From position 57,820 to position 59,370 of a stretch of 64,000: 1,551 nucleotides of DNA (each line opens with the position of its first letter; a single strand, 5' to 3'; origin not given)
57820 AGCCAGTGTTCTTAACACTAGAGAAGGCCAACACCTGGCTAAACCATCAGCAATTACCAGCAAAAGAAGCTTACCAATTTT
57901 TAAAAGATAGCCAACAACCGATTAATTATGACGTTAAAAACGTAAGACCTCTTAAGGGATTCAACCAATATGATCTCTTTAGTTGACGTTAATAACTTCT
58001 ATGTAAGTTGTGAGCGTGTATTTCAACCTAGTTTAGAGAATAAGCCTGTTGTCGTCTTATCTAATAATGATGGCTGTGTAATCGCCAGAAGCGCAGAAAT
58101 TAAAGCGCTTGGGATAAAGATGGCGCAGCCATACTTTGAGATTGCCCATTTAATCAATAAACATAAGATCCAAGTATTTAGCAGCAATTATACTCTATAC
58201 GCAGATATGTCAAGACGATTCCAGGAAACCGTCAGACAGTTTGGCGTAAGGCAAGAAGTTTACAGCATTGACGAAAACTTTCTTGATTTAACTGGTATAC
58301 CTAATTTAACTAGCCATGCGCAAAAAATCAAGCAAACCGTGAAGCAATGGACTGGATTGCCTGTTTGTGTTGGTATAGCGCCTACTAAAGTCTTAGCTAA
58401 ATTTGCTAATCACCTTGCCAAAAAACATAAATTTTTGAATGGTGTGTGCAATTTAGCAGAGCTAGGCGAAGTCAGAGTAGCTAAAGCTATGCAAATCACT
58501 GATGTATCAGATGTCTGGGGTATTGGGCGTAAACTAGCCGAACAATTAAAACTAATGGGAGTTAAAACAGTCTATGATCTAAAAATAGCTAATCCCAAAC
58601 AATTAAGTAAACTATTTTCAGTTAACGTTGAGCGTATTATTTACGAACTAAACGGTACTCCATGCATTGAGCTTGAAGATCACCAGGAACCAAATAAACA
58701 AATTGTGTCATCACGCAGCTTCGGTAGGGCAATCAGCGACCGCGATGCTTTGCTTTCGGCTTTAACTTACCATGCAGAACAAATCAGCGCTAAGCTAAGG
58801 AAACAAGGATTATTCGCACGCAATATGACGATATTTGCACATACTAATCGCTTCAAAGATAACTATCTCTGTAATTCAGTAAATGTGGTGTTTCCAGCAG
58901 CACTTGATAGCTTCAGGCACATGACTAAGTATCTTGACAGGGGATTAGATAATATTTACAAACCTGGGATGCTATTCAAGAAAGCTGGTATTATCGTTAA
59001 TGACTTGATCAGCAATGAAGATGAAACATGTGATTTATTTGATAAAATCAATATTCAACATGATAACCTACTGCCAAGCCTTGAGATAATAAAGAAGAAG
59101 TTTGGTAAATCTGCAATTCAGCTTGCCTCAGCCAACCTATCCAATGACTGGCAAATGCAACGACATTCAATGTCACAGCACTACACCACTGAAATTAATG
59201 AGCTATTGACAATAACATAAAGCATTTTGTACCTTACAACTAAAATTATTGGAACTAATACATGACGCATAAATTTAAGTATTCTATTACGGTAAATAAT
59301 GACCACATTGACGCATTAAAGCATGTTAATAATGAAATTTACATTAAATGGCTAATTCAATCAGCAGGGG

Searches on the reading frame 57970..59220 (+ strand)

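Call 24: search_protein_families(library=pfam, proteins=[window:57970-59220:+], max_evalue=0.001)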
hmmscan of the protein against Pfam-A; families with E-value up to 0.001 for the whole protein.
window:57970-59220:+ (416 aa): 7 families
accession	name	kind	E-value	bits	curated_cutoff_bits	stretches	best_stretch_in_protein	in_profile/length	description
PF00817.25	IMS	-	4.6e-38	130.9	23.2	1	5-147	1-147/148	impB/mucB/samB family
PF11799.13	IMS_C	-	3.5e-17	63.2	20.7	1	243-353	2-106/109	impB/mucB/samB family C-terminal domain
PF13438.11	DUF4113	-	7.6e-12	45.5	24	1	371-415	7-51/51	Domain of unknown function (DUF4113)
PF11798.14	IMS_HHH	-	1.5e-05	25.4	24.4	1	177-198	11-32/32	IMS family HHH motif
PF11731.14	Cdd1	-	0.00059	20.4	25.5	0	175-215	4-44/86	Pathogenicity locus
PF21999.2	IMS_HHH_1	-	0.00066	20.5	27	0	184-224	5-45/53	DNA polymerase-iota, thumb domain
PF10391.15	DNA_pol_lambd_f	-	0.00093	19.4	29.8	0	181-214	5-38/51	Fingers domain of DNA polymerase lambda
